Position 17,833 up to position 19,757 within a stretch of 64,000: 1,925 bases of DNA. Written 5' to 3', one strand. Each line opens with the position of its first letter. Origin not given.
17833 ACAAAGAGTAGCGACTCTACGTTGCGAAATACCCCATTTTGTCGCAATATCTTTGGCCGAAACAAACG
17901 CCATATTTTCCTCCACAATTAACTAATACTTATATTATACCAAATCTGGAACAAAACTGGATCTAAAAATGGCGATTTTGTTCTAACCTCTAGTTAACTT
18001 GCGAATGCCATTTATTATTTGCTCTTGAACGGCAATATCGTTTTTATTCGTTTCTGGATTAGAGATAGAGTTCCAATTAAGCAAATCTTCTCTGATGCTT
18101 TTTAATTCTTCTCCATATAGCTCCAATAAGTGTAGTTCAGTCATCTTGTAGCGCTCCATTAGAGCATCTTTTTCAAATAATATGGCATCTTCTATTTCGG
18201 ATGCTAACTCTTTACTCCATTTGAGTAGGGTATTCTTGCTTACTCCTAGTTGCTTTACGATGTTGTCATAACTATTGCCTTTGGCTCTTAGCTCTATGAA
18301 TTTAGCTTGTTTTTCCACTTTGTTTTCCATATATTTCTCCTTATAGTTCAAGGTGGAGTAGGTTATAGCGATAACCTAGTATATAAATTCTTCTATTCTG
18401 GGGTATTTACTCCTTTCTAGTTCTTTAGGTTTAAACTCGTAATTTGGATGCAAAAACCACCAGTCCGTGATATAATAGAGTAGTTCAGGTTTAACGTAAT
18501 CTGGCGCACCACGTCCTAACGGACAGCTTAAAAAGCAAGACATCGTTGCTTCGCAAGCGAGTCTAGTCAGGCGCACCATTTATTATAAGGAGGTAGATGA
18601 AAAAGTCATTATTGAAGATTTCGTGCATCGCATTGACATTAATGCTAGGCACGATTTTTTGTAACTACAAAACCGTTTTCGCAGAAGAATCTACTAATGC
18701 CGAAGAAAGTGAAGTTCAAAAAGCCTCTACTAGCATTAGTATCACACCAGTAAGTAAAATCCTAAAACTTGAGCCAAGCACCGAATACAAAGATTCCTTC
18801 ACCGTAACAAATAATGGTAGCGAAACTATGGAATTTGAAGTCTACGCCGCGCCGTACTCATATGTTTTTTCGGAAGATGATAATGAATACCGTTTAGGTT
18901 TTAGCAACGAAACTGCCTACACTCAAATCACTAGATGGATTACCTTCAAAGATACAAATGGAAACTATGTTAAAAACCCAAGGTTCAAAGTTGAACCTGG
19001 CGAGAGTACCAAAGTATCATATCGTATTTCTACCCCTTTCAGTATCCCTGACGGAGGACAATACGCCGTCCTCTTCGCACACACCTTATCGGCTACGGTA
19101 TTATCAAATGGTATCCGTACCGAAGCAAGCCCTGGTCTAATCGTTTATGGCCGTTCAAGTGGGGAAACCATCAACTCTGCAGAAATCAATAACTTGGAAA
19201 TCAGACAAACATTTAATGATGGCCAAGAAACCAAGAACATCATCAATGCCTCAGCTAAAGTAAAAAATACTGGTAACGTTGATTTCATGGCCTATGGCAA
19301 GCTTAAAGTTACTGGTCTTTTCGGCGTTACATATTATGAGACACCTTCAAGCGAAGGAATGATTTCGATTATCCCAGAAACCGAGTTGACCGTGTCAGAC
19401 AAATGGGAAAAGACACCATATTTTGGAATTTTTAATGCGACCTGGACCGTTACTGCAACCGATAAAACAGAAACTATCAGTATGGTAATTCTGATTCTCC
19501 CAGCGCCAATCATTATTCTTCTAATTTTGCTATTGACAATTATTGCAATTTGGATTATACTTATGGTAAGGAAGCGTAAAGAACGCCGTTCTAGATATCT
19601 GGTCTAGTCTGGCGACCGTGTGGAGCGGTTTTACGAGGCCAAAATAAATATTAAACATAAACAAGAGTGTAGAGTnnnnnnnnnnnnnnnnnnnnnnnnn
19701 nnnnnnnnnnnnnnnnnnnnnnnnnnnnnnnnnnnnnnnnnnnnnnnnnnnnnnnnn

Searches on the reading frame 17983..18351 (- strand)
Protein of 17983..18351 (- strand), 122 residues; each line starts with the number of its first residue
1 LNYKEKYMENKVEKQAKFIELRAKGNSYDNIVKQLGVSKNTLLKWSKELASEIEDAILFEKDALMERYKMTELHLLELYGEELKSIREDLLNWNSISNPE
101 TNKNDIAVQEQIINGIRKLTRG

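Call 5: search_protein_families(library=pfam, proteins=[window:17983-18351:-], max_evalue=0.01)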
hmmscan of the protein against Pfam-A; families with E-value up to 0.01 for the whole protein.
window:17983-18351:- (122 aa): 2 families
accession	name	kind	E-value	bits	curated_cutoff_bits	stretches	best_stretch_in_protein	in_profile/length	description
PF13384.12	HTH_23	-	4.8e-05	23.5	24.6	1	11-48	3-40/50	Homeodomain-like domain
PF02796.21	HTH_7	-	0.0017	18.9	23.8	1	5-44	4-40/45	Helix-turn-helix domain of resolvase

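Call 24: search_protein_families(library=ncbifam, proteins=[window:17983-18351:-], max_evalue=0.01)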
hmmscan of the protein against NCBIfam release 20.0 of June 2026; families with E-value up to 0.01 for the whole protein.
window:17983-18351:- (122 aa): 4 families
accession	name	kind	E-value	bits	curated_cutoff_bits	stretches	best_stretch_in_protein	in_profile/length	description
NF033558.1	transpos_IS1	equivalog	0.0019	18.2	100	1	5-73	35-103/199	IS1 family transposase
NF050017.1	TransRegFevR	equivalog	0.0043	17.3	180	1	5-67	10-74/109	transcriptional regulator FevR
TIGR00721.1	tfx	subfamily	0.0069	16.3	60.25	1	13-92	9-85/137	Tfx family DNA-binding protein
NF040595.1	HTH_Cbp1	equivalog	0.0085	16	140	0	10-47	45-84/135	CRISPR DNA repeat-binding protein Cbp1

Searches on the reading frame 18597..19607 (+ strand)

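Call 5: search_protein_families(library=pfam, proteins=[window:18597-19607:+], max_evalue=0.01)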
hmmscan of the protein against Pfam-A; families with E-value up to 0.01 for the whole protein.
window:18597-19607:+ (336 aa): 2 families
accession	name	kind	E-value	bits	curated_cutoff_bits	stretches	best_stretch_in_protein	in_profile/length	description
PF21633.3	MOV-10_Ig-like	-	0.00085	19.9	27.4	0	110-160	57-102/126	Helicase MOV-10, Ig-like domain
PF19516.4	DUF6049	-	0.00095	18.3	30.1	1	10-80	9-78/708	Family of unknown function (DUF6049)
